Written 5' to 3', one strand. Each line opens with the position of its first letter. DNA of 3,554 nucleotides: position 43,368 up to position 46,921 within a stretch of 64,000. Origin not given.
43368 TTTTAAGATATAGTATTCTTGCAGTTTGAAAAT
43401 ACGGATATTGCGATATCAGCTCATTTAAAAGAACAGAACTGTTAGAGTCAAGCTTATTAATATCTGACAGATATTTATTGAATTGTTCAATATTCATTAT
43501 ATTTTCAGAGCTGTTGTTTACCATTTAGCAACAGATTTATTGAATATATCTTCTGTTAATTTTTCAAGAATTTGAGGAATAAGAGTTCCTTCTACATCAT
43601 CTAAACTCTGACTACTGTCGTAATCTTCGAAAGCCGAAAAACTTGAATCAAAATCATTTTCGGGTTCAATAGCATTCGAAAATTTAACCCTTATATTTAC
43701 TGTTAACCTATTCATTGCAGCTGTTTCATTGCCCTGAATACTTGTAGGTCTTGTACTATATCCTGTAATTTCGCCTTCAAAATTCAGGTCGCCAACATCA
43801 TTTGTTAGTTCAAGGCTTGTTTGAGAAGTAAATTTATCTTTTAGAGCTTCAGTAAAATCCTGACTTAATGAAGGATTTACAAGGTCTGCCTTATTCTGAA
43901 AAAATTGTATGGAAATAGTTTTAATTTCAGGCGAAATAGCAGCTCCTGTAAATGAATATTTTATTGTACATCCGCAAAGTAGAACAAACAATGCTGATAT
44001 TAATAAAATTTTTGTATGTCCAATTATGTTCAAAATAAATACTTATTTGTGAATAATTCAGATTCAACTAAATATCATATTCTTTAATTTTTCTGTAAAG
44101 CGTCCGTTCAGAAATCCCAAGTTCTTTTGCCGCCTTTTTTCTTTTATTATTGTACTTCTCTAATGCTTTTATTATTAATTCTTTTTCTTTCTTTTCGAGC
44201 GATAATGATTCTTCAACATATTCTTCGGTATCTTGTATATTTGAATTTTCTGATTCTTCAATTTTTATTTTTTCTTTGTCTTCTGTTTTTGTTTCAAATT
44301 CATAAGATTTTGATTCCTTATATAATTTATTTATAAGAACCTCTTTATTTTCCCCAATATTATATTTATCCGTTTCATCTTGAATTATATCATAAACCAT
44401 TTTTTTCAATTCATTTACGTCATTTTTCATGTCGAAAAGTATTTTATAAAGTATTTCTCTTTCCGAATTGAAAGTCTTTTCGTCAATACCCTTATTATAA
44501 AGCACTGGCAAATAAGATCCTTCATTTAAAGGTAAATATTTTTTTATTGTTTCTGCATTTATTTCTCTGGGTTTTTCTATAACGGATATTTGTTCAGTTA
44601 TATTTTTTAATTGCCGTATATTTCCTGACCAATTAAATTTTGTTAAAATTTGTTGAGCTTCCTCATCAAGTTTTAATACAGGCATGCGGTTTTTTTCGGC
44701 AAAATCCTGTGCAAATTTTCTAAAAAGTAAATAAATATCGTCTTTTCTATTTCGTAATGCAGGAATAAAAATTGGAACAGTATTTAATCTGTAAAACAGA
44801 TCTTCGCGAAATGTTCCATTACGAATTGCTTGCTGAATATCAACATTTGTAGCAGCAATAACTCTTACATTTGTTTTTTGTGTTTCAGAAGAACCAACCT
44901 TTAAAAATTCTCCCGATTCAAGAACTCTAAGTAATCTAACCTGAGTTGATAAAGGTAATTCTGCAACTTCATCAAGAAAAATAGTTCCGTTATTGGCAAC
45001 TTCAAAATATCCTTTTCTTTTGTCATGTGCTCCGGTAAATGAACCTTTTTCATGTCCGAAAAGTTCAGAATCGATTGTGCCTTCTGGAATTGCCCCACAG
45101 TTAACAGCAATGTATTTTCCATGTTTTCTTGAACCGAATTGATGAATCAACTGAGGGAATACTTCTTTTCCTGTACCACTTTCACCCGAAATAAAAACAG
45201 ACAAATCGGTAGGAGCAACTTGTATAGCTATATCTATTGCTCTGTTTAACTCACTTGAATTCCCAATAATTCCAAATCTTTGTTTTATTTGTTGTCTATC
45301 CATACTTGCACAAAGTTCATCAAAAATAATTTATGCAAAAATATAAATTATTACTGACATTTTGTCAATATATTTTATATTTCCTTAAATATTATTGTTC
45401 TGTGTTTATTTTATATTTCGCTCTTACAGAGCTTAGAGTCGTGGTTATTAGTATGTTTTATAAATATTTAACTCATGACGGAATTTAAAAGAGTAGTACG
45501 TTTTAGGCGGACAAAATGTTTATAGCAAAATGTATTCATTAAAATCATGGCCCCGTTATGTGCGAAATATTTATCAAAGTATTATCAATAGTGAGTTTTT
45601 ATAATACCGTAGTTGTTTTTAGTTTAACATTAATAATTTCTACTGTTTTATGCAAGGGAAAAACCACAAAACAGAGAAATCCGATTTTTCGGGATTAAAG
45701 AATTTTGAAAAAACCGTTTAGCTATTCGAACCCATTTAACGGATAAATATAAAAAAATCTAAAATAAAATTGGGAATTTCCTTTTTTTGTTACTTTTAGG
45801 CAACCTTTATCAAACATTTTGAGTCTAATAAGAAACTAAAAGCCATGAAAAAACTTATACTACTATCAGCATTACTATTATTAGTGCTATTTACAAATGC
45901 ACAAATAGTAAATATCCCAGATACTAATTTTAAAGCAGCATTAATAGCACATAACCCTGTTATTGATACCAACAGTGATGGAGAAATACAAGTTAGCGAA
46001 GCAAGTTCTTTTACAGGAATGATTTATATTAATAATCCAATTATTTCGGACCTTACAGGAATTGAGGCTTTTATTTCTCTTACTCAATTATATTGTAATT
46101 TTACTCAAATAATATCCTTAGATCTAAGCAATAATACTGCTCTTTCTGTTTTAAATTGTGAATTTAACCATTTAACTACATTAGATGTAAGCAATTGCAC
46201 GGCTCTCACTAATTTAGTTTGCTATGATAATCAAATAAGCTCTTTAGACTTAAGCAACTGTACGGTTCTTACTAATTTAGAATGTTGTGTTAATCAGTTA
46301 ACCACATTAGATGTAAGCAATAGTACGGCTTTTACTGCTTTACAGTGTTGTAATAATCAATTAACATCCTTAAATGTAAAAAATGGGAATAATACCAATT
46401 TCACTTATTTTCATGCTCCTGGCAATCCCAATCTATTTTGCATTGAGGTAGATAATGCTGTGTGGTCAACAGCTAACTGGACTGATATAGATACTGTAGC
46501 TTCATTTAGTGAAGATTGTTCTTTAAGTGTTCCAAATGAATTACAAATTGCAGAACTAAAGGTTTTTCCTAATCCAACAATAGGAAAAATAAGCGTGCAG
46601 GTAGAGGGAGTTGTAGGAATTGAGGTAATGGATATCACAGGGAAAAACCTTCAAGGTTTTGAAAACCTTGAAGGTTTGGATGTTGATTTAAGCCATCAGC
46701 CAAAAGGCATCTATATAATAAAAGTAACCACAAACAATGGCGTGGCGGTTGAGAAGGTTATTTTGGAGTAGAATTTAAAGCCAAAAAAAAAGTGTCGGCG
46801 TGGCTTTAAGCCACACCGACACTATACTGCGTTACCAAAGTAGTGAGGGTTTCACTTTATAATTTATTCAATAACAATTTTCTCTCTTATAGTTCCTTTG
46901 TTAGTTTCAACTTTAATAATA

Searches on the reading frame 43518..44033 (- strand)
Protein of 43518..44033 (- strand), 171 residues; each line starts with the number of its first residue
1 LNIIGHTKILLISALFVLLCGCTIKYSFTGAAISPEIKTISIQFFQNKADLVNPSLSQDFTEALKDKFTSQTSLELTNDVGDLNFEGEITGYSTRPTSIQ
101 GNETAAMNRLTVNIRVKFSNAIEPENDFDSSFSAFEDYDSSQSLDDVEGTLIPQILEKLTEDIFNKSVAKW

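Call 17: search_protein_families(library=pfam, proteins=[window:43518-44033:-], max_evalue=0.00001)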
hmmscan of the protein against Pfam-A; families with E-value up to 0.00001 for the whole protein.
window:43518-44033:- (171 aa): 1 family
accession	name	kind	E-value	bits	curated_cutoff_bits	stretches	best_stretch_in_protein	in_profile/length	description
PF04390.17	LptE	-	3.7e-19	70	23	1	37-166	1-117/118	Lipopolysaccharide-assembly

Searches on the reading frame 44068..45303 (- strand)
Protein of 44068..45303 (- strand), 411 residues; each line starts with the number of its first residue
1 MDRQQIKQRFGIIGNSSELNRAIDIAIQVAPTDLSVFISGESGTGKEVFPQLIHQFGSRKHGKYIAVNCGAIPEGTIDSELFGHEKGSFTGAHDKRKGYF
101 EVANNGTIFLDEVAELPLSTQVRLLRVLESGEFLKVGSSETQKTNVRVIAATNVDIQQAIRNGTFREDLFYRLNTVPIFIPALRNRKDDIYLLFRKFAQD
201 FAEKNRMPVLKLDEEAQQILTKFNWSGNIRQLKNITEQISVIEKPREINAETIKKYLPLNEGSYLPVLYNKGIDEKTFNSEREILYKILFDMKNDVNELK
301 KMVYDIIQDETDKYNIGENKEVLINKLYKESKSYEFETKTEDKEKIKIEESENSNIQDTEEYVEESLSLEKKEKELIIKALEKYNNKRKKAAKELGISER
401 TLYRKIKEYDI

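Call 7: search_protein_families(library=pfam, proteins=[window:44068-45303:-])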
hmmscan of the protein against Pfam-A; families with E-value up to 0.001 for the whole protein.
window:44068-45303:- (411 aa): 8 families
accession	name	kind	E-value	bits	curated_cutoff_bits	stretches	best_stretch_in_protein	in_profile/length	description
PF00158.32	Sigma54_activat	-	6.6e-67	224.8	20.2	1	12-178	1-167/168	Sigma-54 interaction domain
PF25601.1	AAA_lid_14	-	1.1e-18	67.3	27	1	184-257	1-74/87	AAA+ ATPase lid domain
PF14532.12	Sigma54_activ_2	-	3.4e-16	60.2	25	1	17-183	8-138/138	Sigma-54 interaction domain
PF02954.25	HTH_8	-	3.8e-14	52.6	22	1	369-409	2-42/42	Bacterial regulatory protein, Fis family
PF18024.7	HTH_50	-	7.8e-09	35.5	27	1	369-411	8-49/50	Helix-turn-helix domain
PF07728.20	AAA_5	-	1.5e-05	25.4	22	1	36-154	2-123/139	AAA domain (dynein-related subfamily)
PF13384.12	HTH_23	-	0.00049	20.3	24.6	1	370-409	3-41/50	Homeodomain-like domain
PF07724.20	AAA_2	-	0.00069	20.1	27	1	35-188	5-164/166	AAA domain (Cdc48 subfamily)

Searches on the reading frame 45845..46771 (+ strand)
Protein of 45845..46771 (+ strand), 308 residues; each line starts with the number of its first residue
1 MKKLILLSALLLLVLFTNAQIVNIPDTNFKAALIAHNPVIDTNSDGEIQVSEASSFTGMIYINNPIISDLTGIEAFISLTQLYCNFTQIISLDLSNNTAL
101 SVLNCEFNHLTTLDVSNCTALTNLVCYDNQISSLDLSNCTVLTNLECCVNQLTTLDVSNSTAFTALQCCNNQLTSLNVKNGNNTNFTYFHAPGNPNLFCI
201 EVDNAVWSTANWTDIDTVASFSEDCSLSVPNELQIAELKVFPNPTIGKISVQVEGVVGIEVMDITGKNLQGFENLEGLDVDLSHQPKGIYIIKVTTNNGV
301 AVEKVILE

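Call 7: search_protein_families(library=pfam, proteins=[window:45845-46771:+])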
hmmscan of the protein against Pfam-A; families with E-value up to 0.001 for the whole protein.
window:45845-46771:+ (308 aa): 3 families
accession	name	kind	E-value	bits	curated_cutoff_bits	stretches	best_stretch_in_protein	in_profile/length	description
PF18962.6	Por_Secre_tail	-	1.8e-10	41.4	27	1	240-306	1-74/75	Secretion system C-terminal sorting domain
PF23952.1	LRR_EndoS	-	4.1e-10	40.4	27.9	1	52-146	20-109/116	Endo-beta-N-acetylglucosaminidase EndoS LRR domain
PF12799.13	LRR_4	-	1e-06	29.3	27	1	99-137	2-43/44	Leucine Rich repeats (2 copies)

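Call 39: search_protein_families(library=ncbifam, proteins=[window:45845-46771:+], max_evalue=0.001)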
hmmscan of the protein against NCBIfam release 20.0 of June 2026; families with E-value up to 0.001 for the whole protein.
window:45845-46771:+ (308 aa): 6 families
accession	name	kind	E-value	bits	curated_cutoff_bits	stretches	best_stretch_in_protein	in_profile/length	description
NF033187.0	internalin_J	exception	1e-22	80.3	1700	1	24-180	66-219/846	class 1 internalin InlJ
TIGR04183.1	Por_Secre_tail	domain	3.4e-13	49.4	23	1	240-307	1-71/72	T9SS type A sorting domain-containing protein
NF038113.1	T9SSA_dep_M36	equivalog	6.6e-09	34.5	885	1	221-307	776-868/869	T9SS-dependent M36 family metallopeptidase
NF033708.1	T9SS_Cterm_ChiA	domain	0.00014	21.6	40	1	258-307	3-54/55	T9SS sorting signal type C domain-containing protein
NF011897.0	PRK15370.1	equivalog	0.00029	18.8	1113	1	84-177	248-341/755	SPI-1 type III secretion system effector E3 ubiquitin transferase SlrP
NF050177.1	TapA_OM_Porphy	equivalog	0.00065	18.6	500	1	206-308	449-544/544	TapA/TapC family T9SS-dependent outer membrane protein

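Call 41: find_homologous_proteins(query=window:45845-46771:+, max_evalue=1e-20)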
Query window:45845-46771:+ (308 aa): 4279 proteins with E <= 1e-20 among 8000 candidates; the best 120 are listed.
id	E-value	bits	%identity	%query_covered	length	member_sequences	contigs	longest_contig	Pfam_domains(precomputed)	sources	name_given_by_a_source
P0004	7.1e-195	664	100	100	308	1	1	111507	PF18962.8,PF12799.14,PF23952.2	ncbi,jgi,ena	-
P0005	2.3e-131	456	48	86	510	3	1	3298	PF12799.14,PF23952.2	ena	-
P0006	3.3e-131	455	41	85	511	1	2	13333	PF12799.14,PF23952.2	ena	-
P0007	2.6e-129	449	51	92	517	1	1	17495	PF18962.8,PF12799.14,PF23952.2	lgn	-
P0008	1.2e-127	444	44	92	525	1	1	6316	PF18962.8,PF12799.14,PF23414.2,PF23952.2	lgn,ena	-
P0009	1.1e-126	440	59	100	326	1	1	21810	PF18962.8,PF12799.14,PF23952.2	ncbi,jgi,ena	-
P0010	4.5e-121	422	41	93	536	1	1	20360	PF18962.8,PF12799.14,PF23952.2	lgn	-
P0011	3.0e-120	419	47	90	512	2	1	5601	PF12799.14,PF23952.2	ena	-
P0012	1.9e-116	407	48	93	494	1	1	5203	PF18962.8,PF12799.14,PF23952.2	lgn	-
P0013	3.4e-116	406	54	57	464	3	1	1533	PF23622.2,PF18962.8,PF12799.14,PF23952.2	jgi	jgi:Leucine-rich repeat (LRR) protein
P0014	8.2e-115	401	48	94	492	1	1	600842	PF18962.8,PF12799.14,PF23952.2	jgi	jgi:hypothetical protein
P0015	3.5e-113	396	52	58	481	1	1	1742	PF00560.40,PF12799.14,PF25013.1,PF23952.2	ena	-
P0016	8.1e-113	395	40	93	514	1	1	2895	PF18962.8,PF12799.14,PF23952.2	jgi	jgi:Leucine-rich repeat (LRR) protein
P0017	8.6e-110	385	43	80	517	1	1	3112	PF18962.8,PF12799.14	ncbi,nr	ncbi:MAG: T9SS type A sorting domain-containing protein, partial [Flavobacteriales bacterium]|nr:T9S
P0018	4.2e-109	383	43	93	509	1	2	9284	PF18962.8,PF12799.14,PF23952.2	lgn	-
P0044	8.2e-99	349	37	100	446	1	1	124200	PF18962.8,PF12799.14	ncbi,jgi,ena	-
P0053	1.3e-96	342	46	99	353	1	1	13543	PF18962.8,PF12799.14,PF23952.2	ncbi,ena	-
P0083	6.7e-91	323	43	100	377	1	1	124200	PF18962.8,PF12799.14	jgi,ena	-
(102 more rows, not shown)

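Call 42: find_encoding_contigs(protein=P0009, flank=5000, max_places=3)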
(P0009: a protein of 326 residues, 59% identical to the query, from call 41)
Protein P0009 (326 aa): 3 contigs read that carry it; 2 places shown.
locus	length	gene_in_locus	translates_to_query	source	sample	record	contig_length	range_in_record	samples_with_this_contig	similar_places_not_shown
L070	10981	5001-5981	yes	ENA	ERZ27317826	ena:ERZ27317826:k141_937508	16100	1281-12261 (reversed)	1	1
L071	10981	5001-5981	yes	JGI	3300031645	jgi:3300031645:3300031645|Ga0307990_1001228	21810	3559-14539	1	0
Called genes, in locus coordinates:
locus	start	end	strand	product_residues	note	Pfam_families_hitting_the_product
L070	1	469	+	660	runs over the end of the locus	-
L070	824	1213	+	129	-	PF00072:Response_reg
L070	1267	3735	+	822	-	PF06739:SBBP (faint), PF25778:DUF7948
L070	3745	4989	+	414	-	PF06739:SBBP (weak), PF18962:Por_Secre_tail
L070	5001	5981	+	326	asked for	PF23952:LRR_EndoS (faint), PF12799:LRR_4 (faint), PF18962:Por_Secre_tail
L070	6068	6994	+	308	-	PF23952:LRR_EndoS (faint), PF18962:Por_Secre_tail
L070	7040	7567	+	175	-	PF18962:Por_Secre_tail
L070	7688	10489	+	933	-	PF13374:TPR_10 (faint), PF13431:TPR_17 (faint), PF13432:TPR_16 (faint), PF23914:TPR_CcmH_CycH (weak), PF13424:TPR_12 (weak), PF00515:TPR_1 (weak), PF07719:TPR_2 (weak), PF13181:TPR_8, +7 more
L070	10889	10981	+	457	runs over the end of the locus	?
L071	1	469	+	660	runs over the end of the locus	-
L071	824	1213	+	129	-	PF00072:Response_reg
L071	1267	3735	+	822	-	PF06739:SBBP (faint), PF25778:DUF7948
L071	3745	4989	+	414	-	PF06739:SBBP (weak), PF18962:Por_Secre_tail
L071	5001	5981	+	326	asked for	PF23952:LRR_EndoS (faint), PF12799:LRR_4 (faint), PF18962:Por_Secre_tail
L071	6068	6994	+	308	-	PF23952:LRR_EndoS (faint), PF18962:Por_Secre_tail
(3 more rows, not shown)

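Call 43: find_encoding_contigs(protein=P0053, flank=6000, max_places=3)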
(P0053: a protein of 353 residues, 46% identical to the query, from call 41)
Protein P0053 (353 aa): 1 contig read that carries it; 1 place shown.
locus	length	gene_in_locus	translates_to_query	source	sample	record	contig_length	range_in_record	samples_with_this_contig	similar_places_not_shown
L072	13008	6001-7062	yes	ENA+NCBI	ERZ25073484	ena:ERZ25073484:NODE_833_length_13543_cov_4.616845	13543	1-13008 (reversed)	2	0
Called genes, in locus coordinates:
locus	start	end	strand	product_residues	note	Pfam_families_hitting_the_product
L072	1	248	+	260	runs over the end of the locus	?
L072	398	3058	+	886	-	-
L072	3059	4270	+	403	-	PF00398:RrnaAD (weak), PF13679:Methyltransf_32, PF13649:Methyltransf_25 (weak), PF13847:Methyltransf_31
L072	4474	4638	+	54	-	-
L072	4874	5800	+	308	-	PF13620:CarboxypepD_reg, PF13715:CarbopepD_reg_2 (weak)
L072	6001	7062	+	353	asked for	PF23952:LRR_EndoS (faint), PF12799:LRR_4 (faint), PF18962:Por_Secre_tail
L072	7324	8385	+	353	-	PF12799:LRR_4 (faint), PF18962:Por_Secre_tail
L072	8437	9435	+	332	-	PF12799:LRR_4 (weak), PF18962:Por_Secre_tail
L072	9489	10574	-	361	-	PF00793:DAHP_synth_1, PF01817:CM_2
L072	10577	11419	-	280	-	PF02826:2-Hacid_dh_C (weak), PF03446:NAD_binding_2, PF03807:F420_oxidored, PF02153:PDH_N, PF20463:PDH_C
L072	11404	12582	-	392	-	PF00155:Aminotran_1_2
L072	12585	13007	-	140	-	?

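Call 68: search_protein_families(library=pfam, proteins=[L070:6068-6994:+], max_evalue=0.001)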
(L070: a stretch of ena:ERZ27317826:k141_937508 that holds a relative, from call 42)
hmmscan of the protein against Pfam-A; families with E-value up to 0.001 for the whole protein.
L070:6068-6994:+ (308 aa): 2 families
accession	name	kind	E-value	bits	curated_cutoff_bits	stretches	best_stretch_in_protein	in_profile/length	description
PF18962.6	Por_Secre_tail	-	9.6e-12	45.5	27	1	240-305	1-74/75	Secretion system C-terminal sorting domain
PF23952.1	LRR_EndoS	-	4.7e-06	27.2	27.9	1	51-148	20-114/116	Endo-beta-N-acetylglucosaminidase EndoS LRR domain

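Call 80: find_encoding_contigs(protein=P0044, flank=10000, max_places=2)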
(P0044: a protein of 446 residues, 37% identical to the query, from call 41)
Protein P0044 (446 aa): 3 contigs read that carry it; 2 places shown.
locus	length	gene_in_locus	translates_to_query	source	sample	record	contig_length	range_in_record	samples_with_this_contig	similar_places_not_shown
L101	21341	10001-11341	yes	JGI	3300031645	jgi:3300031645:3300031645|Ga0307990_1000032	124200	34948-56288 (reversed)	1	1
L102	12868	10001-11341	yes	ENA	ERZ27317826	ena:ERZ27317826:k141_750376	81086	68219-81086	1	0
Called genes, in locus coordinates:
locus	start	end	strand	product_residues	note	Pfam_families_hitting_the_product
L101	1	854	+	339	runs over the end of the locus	PF13310:Virulence_RhuM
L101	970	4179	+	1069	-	PF00580:UvrD-helicase, PF13245:AAA_19 (faint), PF13361:UvrD_C, PF13538:UvrD_C_2 (faint)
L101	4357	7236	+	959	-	PF12705:PDDEXK_1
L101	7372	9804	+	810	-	PF13573:SprB, PF23585:DUF7137 (faint), PF13573:SprB, PF00801:PKD (weak), PF18911:PKD_4, PF18962:Por_Secre_tail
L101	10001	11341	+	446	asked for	PF12799:LRR_4 (faint), PF18962:Por_Secre_tail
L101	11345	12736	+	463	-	PF18962:Por_Secre_tail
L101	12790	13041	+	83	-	PF13828:DUF4190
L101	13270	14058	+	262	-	PF13573:SprB, PF18962:Por_Secre_tail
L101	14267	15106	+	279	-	PF18962:Por_Secre_tail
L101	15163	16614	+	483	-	PF18962:Por_Secre_tail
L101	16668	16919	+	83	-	PF13828:DUF4190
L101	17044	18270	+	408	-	PF19572:PorV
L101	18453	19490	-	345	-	-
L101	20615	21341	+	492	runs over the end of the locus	-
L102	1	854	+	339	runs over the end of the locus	PF13310:Virulence_RhuM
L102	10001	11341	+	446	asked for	PF12799:LRR_4 (faint), PF18962:Por_Secre_tail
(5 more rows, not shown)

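Call 95: find_encoding_contigs(protein=P0083, flank=10000, max_places=1)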
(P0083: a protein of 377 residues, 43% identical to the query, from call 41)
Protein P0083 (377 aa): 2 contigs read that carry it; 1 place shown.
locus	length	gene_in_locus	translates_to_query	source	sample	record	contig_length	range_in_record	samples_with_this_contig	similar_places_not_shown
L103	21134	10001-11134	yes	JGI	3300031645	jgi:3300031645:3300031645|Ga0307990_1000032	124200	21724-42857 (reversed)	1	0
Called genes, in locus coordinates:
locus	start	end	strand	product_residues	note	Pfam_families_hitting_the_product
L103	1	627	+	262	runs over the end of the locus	PF13573:SprB, PF18962:Por_Secre_tail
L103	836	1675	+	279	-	PF18962:Por_Secre_tail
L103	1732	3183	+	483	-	PF18962:Por_Secre_tail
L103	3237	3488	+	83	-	PF13828:DUF4190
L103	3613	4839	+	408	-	PF19572:PorV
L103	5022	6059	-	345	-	-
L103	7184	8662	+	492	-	-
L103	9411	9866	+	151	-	PF18962:Por_Secre_tail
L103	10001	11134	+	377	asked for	PF12799:LRR_4 (faint), PF18962:Por_Secre_tail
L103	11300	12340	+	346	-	PF23952:LRR_EndoS (faint), PF12799:LRR_4 (faint), PF18962:Por_Secre_tail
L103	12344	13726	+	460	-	-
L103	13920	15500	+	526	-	PF18962:Por_Secre_tail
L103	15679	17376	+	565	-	PF23237:HYR_4C (weak), PF18962:Por_Secre_tail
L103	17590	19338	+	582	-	PF07885:Ion_trans_2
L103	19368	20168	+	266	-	PF13580:SIS_2 (weak), PF22198:GKRP_SIS_2 (weak), PF22645:GKRP_SIS_N, PF01380:SIS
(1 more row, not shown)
